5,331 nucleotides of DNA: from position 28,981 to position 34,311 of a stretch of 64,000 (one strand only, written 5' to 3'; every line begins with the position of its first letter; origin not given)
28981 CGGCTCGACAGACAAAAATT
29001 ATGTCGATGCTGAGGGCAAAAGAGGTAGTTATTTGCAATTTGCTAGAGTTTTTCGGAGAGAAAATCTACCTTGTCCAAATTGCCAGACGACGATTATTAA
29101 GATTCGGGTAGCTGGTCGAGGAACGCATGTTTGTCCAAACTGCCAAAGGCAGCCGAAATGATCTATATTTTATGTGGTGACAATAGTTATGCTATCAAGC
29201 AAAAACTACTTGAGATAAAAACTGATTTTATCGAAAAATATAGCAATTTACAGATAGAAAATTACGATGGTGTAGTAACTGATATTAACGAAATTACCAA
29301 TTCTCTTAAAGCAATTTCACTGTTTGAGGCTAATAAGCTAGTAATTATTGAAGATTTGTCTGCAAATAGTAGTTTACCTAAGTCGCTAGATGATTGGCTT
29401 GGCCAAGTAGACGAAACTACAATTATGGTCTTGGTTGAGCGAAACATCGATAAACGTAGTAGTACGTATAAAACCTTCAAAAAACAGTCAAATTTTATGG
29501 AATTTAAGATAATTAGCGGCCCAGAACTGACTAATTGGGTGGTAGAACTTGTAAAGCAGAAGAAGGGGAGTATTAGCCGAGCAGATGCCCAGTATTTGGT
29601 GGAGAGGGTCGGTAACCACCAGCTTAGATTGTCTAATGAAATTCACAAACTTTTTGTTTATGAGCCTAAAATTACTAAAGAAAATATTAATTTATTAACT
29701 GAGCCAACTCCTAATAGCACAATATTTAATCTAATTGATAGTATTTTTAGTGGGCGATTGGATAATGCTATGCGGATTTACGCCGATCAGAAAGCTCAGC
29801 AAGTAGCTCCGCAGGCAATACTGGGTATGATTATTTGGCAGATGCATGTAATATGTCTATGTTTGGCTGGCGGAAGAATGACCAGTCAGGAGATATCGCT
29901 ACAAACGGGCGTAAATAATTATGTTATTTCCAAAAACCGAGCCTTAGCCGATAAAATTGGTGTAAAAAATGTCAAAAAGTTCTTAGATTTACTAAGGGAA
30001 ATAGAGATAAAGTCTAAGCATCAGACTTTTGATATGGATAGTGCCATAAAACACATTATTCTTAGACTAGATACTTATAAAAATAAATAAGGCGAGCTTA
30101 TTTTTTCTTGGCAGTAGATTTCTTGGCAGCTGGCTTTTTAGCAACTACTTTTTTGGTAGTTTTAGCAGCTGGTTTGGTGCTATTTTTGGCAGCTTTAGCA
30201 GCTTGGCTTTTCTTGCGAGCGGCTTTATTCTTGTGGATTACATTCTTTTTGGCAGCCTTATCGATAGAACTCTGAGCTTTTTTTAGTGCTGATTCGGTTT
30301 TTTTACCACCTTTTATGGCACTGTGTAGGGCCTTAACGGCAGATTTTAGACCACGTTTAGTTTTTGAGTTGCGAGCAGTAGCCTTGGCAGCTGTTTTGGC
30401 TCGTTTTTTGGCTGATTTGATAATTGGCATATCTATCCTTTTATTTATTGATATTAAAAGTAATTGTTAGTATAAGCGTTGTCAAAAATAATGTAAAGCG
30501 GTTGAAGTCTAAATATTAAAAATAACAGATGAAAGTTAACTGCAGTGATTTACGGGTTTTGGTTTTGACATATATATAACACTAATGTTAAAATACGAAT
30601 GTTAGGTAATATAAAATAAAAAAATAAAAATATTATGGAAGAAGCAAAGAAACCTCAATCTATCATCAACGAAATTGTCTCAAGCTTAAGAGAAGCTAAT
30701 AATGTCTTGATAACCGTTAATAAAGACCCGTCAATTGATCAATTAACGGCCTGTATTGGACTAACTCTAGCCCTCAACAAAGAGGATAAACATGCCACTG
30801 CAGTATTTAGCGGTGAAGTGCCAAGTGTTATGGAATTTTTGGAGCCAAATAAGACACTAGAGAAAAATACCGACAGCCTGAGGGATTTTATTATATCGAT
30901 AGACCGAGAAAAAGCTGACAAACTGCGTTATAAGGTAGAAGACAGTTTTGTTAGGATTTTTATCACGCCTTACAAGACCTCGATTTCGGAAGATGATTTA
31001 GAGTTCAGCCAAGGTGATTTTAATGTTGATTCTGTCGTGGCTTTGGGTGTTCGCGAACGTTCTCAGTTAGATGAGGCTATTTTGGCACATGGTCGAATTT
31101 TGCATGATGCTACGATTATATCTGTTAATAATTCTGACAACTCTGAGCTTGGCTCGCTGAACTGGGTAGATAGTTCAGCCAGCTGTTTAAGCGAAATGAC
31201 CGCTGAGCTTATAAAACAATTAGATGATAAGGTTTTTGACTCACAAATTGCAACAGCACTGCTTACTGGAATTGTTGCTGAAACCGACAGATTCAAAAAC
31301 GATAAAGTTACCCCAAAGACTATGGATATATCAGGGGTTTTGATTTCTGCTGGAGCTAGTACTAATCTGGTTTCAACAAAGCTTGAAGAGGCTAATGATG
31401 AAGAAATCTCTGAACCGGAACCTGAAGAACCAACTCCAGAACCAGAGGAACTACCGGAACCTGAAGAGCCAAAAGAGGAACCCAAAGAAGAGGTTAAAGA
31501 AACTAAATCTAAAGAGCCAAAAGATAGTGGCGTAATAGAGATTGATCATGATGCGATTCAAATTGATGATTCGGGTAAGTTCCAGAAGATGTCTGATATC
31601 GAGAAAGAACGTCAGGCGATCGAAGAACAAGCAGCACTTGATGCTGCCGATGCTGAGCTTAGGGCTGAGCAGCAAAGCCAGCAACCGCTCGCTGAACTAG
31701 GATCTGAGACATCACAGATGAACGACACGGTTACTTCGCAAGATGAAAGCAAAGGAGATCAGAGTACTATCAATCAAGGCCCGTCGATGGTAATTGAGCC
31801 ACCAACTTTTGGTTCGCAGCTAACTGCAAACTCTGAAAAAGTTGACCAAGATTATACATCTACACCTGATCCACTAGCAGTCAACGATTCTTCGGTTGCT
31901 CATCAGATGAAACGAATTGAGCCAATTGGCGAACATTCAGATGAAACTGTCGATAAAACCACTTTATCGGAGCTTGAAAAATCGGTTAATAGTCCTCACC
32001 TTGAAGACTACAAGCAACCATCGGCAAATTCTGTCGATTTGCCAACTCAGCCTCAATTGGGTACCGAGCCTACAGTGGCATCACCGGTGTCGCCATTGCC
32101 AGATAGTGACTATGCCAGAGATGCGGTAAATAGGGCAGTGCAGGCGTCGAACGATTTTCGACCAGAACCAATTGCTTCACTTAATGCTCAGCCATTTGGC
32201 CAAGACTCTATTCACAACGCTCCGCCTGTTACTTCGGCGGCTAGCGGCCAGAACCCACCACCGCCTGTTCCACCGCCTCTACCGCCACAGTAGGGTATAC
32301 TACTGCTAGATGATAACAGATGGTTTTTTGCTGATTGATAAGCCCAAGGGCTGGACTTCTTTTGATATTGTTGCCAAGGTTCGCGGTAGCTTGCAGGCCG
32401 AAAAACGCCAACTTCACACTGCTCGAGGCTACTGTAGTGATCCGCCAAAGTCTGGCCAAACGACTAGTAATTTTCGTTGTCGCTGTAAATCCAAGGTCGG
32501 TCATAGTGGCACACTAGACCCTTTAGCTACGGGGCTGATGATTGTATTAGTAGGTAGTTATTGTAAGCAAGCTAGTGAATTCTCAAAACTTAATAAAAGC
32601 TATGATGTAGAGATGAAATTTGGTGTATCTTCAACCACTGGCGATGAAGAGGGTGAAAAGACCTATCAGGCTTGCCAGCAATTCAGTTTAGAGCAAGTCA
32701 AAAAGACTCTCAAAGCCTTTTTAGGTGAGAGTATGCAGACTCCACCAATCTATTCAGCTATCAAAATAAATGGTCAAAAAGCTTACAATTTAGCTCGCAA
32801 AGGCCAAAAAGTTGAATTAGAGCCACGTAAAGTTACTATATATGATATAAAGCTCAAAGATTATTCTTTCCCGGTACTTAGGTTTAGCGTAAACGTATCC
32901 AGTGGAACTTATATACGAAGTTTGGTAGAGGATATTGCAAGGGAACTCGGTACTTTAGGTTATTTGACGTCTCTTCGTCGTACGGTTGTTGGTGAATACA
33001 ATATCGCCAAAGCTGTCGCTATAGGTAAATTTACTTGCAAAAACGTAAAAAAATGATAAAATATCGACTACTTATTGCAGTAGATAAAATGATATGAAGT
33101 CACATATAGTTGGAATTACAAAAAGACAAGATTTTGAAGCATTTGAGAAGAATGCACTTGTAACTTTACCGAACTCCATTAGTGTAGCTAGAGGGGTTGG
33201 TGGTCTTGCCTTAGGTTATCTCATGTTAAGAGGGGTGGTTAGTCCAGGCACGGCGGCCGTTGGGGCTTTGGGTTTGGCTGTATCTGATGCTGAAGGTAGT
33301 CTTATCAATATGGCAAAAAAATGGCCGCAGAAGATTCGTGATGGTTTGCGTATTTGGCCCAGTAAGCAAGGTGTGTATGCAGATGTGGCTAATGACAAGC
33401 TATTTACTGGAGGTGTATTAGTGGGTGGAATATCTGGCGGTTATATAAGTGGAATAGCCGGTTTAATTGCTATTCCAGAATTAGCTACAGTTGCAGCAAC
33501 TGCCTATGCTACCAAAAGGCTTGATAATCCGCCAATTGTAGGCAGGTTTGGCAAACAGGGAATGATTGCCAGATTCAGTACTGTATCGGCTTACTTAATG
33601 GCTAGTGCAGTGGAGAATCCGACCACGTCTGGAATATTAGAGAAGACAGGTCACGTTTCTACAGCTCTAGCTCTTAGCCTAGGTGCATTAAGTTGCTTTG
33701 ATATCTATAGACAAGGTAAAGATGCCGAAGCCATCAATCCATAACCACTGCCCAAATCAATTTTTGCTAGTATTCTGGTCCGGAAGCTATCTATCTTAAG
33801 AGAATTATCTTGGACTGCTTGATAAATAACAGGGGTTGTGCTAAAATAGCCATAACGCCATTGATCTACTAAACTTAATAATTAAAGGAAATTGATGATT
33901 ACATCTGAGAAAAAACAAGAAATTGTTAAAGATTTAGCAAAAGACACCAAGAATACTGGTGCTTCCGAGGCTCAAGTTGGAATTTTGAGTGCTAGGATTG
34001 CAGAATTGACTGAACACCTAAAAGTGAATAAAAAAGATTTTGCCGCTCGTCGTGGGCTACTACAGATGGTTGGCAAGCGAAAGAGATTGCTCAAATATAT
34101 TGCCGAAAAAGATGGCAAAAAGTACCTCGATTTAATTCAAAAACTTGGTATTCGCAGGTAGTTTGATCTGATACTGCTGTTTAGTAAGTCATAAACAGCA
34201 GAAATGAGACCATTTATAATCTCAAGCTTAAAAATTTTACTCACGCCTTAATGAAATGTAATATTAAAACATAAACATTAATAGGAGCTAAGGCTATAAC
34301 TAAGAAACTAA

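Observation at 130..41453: Recurrent -10 box 6-9 nt (mostly 6-7) upstream of ATG: widespread leaderless genes alongside SD-led genes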

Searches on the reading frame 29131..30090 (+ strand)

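Call 7: search_protein_families(library=ncbifam, proteins=[window:29131-30090:+], max_evalue=0.00001)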
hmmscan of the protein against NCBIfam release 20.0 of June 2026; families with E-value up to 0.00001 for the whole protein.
window:29131-30090:+ (319 aa): 3 families
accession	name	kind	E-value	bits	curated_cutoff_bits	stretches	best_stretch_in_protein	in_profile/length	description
TIGR01128.2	holA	equivalog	2.8e-57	194.5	80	1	11-313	1-316/316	DNA polymerase III subunit delta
NF004165.0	PRK05629.1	equivalog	2e-11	43.6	301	1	10-313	8-314/319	DNA polymerase III subunit delta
NF006302.0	PRK08487.1-5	equivalog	1.4e-07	31.5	296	1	7-313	13-319/323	DNA polymerase III subunit delta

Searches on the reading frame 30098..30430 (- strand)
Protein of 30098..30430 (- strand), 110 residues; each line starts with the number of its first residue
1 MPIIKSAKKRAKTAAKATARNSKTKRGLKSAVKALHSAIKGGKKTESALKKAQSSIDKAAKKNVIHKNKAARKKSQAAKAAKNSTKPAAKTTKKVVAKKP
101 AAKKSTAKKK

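Call 39: search_protein_families(library=ncbifam, proteins=[window:30098-30430:-], max_evalue=1e-12)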
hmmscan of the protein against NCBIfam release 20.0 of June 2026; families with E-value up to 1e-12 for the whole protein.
window:30098-30430:- (110 aa): 1 family
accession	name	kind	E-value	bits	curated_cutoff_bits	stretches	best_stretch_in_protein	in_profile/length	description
TIGR00029.2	S20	equivalog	3.5e-21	75.6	33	1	1-81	1-83/84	30S ribosomal protein S20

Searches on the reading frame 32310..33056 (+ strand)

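Call 7: search_protein_families(library=ncbifam, proteins=[window:32310-33056:+], max_evalue=0.00001)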
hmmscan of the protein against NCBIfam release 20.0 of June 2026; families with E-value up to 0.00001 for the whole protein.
window:32310-33056:+ (248 aa): 3 families
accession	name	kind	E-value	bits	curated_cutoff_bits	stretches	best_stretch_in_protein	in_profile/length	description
TIGR00431.1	TruB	equivalog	1.5e-62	211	151.45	1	61-238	29-207/210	tRNA pseudouridine(55) synthase TruB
NF003280.0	PRK04270.1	equivalog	3.4e-26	91.8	242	1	2-238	29-201/323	RNA-guided pseudouridylation complex pseudouridine synthase subunit Cbf5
TIGR00425.1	CBF5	equivalog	1.3e-20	73.8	238.15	1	61-236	61-202/322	RNA-guided pseudouridylation complex pseudouridine synthase subunit Cbf5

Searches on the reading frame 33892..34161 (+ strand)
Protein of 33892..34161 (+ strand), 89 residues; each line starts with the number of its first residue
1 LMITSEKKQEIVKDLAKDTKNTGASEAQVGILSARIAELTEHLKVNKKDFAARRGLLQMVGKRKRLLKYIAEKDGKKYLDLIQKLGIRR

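Call 39: search_protein_families(library=ncbifam, proteins=[window:33892-34161:+], max_evalue=1e-12)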
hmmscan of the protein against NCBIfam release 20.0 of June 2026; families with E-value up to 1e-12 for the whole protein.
window:33892-34161:+ (89 aa): 1 family
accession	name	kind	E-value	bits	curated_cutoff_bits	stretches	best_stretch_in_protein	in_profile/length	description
TIGR00952.1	S15_bact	equivalog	2.5e-32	111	63.65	1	5-89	2-86/86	30S ribosomal protein S15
